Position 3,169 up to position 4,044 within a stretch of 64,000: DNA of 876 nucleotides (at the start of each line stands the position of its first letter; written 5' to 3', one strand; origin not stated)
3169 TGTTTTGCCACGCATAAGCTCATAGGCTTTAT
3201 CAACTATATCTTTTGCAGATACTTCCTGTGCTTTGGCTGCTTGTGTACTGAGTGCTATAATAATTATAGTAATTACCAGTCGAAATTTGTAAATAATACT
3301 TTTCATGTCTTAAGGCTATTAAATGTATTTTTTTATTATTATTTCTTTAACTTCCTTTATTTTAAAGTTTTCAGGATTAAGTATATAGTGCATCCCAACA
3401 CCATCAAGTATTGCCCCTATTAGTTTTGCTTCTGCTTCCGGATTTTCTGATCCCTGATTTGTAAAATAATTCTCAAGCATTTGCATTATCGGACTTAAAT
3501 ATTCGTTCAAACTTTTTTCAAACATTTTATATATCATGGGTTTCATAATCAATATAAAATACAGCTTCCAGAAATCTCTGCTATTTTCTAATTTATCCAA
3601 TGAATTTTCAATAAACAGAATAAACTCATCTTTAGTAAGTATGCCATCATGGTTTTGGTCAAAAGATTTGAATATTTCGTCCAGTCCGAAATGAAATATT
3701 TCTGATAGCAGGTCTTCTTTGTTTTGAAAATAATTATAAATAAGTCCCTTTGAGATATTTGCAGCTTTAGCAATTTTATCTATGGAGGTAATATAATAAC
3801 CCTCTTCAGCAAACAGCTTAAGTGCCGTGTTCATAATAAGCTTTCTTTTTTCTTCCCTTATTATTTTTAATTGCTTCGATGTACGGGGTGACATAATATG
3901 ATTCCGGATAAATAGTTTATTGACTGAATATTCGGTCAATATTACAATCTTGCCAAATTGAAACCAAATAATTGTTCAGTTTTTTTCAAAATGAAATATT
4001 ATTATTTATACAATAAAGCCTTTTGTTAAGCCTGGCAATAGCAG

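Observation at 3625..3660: Canonical EF-hand calcium-binding loop embedded in a TetR-family regulator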

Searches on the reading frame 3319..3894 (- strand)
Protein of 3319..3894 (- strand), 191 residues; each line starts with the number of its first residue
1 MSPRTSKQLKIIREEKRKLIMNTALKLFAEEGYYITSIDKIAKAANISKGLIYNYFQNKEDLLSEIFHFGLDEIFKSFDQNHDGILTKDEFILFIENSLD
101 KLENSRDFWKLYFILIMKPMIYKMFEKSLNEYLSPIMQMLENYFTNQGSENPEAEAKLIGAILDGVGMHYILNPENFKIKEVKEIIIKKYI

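Call 4: search_protein_families(library=pfam, proteins=[window:3322-3894:-], max_evalue=1)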
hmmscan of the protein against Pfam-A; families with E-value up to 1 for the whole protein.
seq(191 aa): 9 families
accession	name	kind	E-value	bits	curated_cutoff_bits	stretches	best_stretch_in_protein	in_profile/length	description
PF00440.29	TetR_N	-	3.5e-17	62.4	24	1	20-66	1-47/47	Bacterial regulatory proteins, tetR family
PF00036.39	EF-hand_1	-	2.4e-06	27.1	25.4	1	71-95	2-26/29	EF hand domain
PF13405.12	EF-hand_6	-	1.9e-05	24.4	25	1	71-96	2-27/30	EF-hand domain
PF13833.12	EF-hand_8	-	0.00023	21.3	28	1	72-93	28-49/54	EF-hand domain pair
PF13202.12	EF-hand_5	-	0.00029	20.6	25.9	1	71-94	1-24/25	EF hand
PF13499.12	EF-hand_7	-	0.00067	20.4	30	1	71-92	42-63/67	EF-hand domain pair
PF13977.11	TetR_C_6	-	0.0036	17.9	27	1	95-185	9-105/115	BetI-type transcriptional repressor, C-terminal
PF25240.1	PUB2_N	-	0.05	14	29.5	1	35-130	12-108/140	PUB2-like, N-terminal domain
PF13877.11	RPAP3_C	-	0.093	13.7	23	1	96-148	9-62/92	Potential Monad-binding region of RPAP3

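Call 5: search_solved_structures(query=window:3322-3894:-, max_evalue=0.01, show_alignments=3)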
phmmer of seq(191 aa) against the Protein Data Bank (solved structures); distinct sequences matched with E-value up to 0.01: 188 (the best 60 are shown).
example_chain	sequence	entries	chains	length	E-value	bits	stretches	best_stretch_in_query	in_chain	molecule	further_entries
1vi0_A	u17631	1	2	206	2.3e-10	44.1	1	16-149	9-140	transcriptional regulator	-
3whb_A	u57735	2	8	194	2.3e-10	44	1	16-149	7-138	Fatty acid metabolism regulator protein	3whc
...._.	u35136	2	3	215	3.2e-10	43.6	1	10-70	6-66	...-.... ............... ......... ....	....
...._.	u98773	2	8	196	4e-10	43.3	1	15-172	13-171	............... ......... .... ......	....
3lhq_A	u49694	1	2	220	5.9e-10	42.7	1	14-72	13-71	AcrAB operon repressor (TetR/AcrR family)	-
2eh3_A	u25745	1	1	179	7.7e-10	42.3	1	18-176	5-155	Transcriptional regulator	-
3lwj_A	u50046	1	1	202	1.1e-09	41.9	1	13-98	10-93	Putative TetR-family transcriptional regulator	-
3dcf_A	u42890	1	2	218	1.4e-09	41.5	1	15-103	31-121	transcriptional regulator of the TetR/AcrR family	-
2iai_A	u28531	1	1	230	2.6e-09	40.6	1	19-95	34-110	Putative transcriptional regulator SCO3833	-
5gp9_A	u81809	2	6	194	2.6e-09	40.6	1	18-71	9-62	Transcriptional regulator (TetR/AcrR family)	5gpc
5gpa_A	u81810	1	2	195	2.6e-09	40.6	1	18-73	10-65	Transcriptional regulator (TetR/AcrR family)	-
9b7y_A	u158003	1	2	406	3.8e-09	40.1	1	14-74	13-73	Transcriptional repressor Mce3R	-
2id6_A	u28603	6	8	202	7.4e-09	39.1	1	16-98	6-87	TRANSCRIPTIONAL REGULATOR, TetR FAMILY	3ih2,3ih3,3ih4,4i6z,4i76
1z77_A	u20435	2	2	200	7.7e-09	39.1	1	16-98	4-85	transcriptional regulator (TetR family) | Transcriptional regulator, TetR family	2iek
1zkg_A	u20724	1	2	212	7.8e-09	39.1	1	16-97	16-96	transcriptional regulator, TetR family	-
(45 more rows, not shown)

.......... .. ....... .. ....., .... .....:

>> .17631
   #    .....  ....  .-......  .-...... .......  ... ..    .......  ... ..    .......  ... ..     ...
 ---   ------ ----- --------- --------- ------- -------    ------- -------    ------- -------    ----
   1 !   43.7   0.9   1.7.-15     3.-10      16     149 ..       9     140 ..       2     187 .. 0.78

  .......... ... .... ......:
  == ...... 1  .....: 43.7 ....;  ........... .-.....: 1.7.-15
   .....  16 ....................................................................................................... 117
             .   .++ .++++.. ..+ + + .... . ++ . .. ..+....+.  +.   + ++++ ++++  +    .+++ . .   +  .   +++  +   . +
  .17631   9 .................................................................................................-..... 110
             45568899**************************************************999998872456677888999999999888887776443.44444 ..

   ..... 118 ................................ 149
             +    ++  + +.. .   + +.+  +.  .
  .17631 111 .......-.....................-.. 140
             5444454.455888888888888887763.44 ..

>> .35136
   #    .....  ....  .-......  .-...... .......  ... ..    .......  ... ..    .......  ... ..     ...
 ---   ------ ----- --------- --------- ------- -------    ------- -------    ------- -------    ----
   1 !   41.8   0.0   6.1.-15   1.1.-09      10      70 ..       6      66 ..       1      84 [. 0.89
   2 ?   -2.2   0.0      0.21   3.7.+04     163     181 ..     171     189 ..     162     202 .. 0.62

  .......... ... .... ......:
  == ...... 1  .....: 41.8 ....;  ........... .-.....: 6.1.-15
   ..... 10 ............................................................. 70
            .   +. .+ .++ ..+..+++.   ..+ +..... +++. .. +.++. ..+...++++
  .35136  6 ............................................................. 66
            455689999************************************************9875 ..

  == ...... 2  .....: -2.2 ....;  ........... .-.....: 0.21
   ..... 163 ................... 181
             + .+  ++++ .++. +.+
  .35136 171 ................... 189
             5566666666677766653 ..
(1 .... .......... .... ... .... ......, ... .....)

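Call 6: find_homologous_proteins(query=window:3322-3894:-)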
Query seq(191 aa) (191 aa): 310 proteins with E <= 0.001 among 493 candidates; the best 120 are listed.
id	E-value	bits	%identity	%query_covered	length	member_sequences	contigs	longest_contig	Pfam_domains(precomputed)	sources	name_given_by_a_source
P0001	6.8e-118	409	100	100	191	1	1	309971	PF13405.13,PF00440.30,PF00036.39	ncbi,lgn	-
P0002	1.1e-81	291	68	100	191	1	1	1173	PF00440.30,PF00036.39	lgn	-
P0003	4.9e-81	289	68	100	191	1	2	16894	PF00440.30,PF13499.13,PF00036.39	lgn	-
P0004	1.4e-80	288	69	93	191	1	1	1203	PF00440.30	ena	-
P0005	6.6e-80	285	66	100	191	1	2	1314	PF00440.30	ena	-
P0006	9.2e-80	285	68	100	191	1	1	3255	PF00440.30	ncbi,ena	-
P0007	9.7e-80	285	68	100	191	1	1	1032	PF00440.30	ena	-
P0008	1.5e-79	284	68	100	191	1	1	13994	PF00440.30,PF00036.39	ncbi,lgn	-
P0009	9.3e-79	282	68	100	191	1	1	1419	PF00440.30,PF13499.13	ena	-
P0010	5.4e-78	279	68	100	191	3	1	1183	PF00440.30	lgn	-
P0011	3.7e-76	273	64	100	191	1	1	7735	PF00440.30,PF00036.39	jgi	-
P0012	1.6e-74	268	65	100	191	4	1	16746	PF13405.13,PF00440.30,PF00036.39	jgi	-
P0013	6.5e-73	263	61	100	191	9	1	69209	PF00440.30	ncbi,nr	ncbi:MAG: TetR/AcrR family transcriptional regulator [Bacteroidales bacterium]|nr:TetR/AcrR family t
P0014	9.4e-73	262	68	90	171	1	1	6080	PF00440.30,PF00036.39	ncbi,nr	ncbi:MAG: TetR/AcrR family transcriptional regulator [Bacteroidota bacterium]|nr:TetR/AcrR family tr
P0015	1.1e-70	255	68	82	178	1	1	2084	PF00440.30,PF00036.39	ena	-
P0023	2.3e-59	218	52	100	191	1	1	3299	PF13405.13,PF00440.30,PF00036.39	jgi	-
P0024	3.4e-59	218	52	100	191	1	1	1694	PF13405.13,PF00440.30,PF00036.39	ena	-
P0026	5.7e-59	217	53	97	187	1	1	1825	PF13405.13,PF00440.30,PF00036.39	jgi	jgi:AcrR family transcriptional regulator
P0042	6.3e-54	201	49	99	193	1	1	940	PF00440.30,PF00036.39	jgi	jgi:AcrR family transcriptional regulator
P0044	1.3e-53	200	49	99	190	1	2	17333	PF00440.30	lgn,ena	-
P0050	1.2e-52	197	48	99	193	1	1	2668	PF00440.30,PF00036.39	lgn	-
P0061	6.3e-51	191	46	100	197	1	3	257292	PF00440.30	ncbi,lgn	-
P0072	1.0e-49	187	47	99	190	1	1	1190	PF00440.30,PF00036.39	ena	-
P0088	5.6e-48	181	47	99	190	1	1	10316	PF00440.30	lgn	-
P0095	1.7e-47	180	45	92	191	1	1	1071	PF00440.30,PF00036.39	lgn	-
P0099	3.0e-47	179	45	99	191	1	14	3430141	PF00440.30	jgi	jgi:AcrR family transcriptional regulator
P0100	3.0e-47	179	45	100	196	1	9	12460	PF00440.30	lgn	-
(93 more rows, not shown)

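Call 15: search_solved_structures(query=A1, max_evalue=0.001, show_alignments=5)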
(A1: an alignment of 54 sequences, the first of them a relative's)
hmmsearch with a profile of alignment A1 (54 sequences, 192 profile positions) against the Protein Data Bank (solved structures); distinct sequences matched with E-value up to 0.001: 267 (the best 60 are shown).
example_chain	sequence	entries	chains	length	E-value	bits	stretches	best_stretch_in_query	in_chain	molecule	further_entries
2eh3_A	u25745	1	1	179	2.5e-19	73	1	17-175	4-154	Transcriptional regulator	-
6azh_A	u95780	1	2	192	3.2e-18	69.4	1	15-187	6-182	TetR family transcriptional regulator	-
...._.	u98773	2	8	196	7e-18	68.3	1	16-134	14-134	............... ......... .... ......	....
3whb_A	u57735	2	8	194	7.4e-18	68.2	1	15-188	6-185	Fatty acid metabolism regulator protein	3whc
1vi0_A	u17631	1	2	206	9e-18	67.9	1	16-188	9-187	transcriptional regulator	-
5gp9_A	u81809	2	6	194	5.3e-17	65.4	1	16-184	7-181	Transcriptional regulator (TetR/AcrR family)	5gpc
5gpa_A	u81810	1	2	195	6.5e-17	65.1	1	16-184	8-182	Transcriptional regulator (TetR/AcrR family)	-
4me9_A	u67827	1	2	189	2.8e-16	63.1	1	14-105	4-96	Transcriptional regulator, TetR family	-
3egq_A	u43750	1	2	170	3.5e-16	62.7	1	18-169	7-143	TetR family Transcriptional regulator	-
7jnp_A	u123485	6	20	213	1.2e-15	61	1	16-188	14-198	HTH-type transcriptional regulator MtrR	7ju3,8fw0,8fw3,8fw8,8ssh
6of0_A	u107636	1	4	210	1.3e-15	60.9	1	16-188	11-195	HTH-type transcriptional regulator MtrR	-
3f1b_A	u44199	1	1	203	1.6e-15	60.5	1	13-135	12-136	TetR-like transcriptional regulator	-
4uds_A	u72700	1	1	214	2.1e-15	60.2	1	8-112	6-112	MBDR REGULATOR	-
2zcn_A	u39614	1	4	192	2.7e-15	59.9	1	15-149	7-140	Biofilm operon icaABCD HTH-type negative transcriptional regulator icaR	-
2zcm_A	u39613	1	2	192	3.7e-15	59.4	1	15-149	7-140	Biofilm operon icaABCD HTH-type negative transcriptional regulator icaR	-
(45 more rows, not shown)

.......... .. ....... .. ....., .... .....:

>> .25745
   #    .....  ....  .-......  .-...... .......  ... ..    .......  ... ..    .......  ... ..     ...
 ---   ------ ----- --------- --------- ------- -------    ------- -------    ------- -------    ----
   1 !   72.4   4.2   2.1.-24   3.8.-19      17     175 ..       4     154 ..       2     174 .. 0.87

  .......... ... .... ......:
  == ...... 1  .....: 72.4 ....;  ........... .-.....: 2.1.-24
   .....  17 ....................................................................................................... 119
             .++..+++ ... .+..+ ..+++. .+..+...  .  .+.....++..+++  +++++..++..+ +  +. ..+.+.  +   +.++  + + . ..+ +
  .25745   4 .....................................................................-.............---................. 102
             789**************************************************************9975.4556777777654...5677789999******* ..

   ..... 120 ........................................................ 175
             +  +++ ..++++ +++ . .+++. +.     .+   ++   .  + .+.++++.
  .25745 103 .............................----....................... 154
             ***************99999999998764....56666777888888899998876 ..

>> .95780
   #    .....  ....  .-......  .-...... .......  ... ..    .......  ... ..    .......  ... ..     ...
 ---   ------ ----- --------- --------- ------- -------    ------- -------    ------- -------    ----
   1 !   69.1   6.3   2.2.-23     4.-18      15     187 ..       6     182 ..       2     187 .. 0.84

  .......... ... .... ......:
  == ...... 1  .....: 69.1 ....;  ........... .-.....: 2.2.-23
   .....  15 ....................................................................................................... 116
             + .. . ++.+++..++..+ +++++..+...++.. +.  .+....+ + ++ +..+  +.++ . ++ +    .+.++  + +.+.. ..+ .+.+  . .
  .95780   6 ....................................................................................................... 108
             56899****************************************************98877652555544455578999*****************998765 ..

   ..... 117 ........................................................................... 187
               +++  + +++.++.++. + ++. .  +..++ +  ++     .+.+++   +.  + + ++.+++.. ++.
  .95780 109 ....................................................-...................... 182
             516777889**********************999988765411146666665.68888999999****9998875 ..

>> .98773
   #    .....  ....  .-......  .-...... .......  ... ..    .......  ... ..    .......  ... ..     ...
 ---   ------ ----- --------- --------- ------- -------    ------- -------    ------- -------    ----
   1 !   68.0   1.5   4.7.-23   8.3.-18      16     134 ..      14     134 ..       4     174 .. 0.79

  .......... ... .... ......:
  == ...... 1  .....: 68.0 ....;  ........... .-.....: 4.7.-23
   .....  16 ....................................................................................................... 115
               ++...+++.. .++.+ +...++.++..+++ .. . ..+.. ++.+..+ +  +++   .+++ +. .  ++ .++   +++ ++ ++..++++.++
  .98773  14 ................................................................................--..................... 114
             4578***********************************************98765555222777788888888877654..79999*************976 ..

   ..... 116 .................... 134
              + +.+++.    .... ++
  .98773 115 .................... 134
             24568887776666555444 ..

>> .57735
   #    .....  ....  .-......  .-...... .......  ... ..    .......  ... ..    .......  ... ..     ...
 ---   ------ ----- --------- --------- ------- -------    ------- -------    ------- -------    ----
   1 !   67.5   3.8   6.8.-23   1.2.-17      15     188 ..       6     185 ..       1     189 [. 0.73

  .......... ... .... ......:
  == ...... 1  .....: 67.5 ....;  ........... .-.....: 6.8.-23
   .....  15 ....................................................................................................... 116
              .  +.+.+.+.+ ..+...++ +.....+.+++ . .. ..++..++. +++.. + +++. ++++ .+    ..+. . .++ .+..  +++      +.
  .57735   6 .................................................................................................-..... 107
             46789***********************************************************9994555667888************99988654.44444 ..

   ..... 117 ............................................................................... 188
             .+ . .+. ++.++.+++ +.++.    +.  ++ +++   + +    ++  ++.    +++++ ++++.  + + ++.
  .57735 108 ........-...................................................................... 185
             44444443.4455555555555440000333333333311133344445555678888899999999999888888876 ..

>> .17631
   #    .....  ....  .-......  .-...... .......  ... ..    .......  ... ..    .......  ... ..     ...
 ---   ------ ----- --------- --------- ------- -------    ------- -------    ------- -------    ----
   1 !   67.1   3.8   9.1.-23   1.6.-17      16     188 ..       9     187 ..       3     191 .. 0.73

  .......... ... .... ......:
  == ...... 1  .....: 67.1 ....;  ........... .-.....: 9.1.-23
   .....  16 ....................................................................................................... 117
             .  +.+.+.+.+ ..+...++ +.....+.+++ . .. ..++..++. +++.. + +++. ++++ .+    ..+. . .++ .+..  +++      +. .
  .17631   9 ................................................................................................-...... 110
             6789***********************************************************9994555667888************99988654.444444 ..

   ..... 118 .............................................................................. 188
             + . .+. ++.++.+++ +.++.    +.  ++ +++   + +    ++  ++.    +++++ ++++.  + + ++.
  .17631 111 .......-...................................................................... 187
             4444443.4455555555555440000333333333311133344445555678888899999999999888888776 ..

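Call 23: predict_structure(alignment_id=A1)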
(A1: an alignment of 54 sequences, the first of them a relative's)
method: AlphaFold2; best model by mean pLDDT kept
length: 191 residues; sequences in the alignment: 54
mean_pLDDT: 94.1   pTM: 0.87
mean pLDDT of the five models: 94.1, 94.2, 93.5, 93.0, 92.2
residues with pLDDT >= 90: 173; 70-90: 15; 50-70: 3; < 50: 0
segments of 3 or more residues with pLDDT < 50: none
pLDDT, mean of each block of 10 residues (from residue 1): 75 93 98 97 98 97 97 92 93 95 94 95 94 95 97 97 95 94 94 87
secondary structure, 60 per line:
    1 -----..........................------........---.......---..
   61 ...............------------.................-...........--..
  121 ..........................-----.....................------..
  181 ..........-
elements in order: H6-31 H38-45 H49-55 H59-75 H88-104 H106-116 H119-146 H152-172 H179-190

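Call 26: find_encoding_contigs(protein=P0013, flank=8000, max_places=2)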
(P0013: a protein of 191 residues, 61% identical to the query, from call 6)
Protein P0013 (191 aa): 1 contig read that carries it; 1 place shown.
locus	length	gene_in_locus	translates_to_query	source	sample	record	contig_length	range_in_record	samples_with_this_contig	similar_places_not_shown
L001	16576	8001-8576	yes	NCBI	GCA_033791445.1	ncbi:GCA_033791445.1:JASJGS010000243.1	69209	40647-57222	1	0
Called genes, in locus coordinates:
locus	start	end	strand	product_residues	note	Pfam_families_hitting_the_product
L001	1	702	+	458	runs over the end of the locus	PF06980:DUF1302 (weak)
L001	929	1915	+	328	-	-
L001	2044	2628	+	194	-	PF01852:START, PF03364:Polyketide_cyc (weak)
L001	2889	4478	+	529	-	PF11067:DUF2868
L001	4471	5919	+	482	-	PF01926:MMR_HSR1, PF11981:DUF3482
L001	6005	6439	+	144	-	-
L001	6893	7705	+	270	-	PF02195:ParB_N, PF17762:HTH_ParB (faint)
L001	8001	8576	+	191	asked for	PF00440:TetR_N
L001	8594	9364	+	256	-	PF17131:TP_0789-like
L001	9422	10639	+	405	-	PF12704:MacB_PCD, PF02687:FtsX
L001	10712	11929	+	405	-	PF12704:MacB_PCD, PF12698:ABC2_membrane_3 (weak), PF02687:FtsX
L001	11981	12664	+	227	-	PF02463:SMC_N, PF00005:ABC_tran, PF13401:AAA_22 (weak), PF13304:AAA_21 (weak)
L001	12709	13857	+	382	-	-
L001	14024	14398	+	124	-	PF05635:23S_rRNA_IVP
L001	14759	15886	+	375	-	PF18027:Pepdidase_M14_N, PF00246:Peptidase_M14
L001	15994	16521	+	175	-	-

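Call 27: find_encoding_contigs(protein=P0061, flank=8000, max_places=2)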
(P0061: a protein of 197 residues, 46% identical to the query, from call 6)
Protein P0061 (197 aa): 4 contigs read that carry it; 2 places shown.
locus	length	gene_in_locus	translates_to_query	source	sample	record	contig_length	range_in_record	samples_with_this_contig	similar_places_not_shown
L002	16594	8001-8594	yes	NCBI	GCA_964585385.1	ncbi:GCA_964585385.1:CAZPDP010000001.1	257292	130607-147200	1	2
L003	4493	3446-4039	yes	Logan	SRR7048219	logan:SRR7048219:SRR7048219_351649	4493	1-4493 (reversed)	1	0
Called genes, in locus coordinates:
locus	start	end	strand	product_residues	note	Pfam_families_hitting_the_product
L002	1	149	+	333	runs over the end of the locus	PF14238:DUF4340 (weak)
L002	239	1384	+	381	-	PF00712:DNA_pol3_beta, PF02767:DNA_pol3_beta_2, PF02768:DNA_pol3_beta_3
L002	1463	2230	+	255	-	PF00929:RNase_T, PF13482:RNase_H_2 (weak), PF20600:ExoX-like_C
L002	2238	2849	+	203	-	PF01557:FAA_hydrolase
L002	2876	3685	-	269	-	PF01966:HD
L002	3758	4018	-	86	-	-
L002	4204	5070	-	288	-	PF00140:Sigma70_r1_2, PF04542:Sigma70_r2, PF04539:Sigma70_r3, PF04545:Sigma70_r4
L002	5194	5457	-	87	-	PF00076:RRM_1, PF13893:RRM_5 (weak), PF22976:RRM_10 (weak)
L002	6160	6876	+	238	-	-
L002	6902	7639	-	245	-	PF00625:Guanylate_kin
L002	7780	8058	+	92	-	-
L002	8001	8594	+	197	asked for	PF00440:TetR_N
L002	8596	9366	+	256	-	PF17131:TP_0789-like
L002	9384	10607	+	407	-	PF12704:MacB_PCD, PF02687:FtsX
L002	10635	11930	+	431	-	PF12704:MacB_PCD, PF02687:FtsX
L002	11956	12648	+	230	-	PF02463:SMC_N, PF00005:ABC_tran, PF13304:AAA_21 (weak)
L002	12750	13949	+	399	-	-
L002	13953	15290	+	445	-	PF01966:HD (weak), PF13286:HD_assoc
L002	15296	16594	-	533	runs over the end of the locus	PF22694:CtpB_N-like (weak), PF00595:PDZ (weak), PF13180:PDZ_2, PF17820:PDZ_6, PF03572:Peptidase_S41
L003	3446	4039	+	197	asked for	PF00440:TetR_N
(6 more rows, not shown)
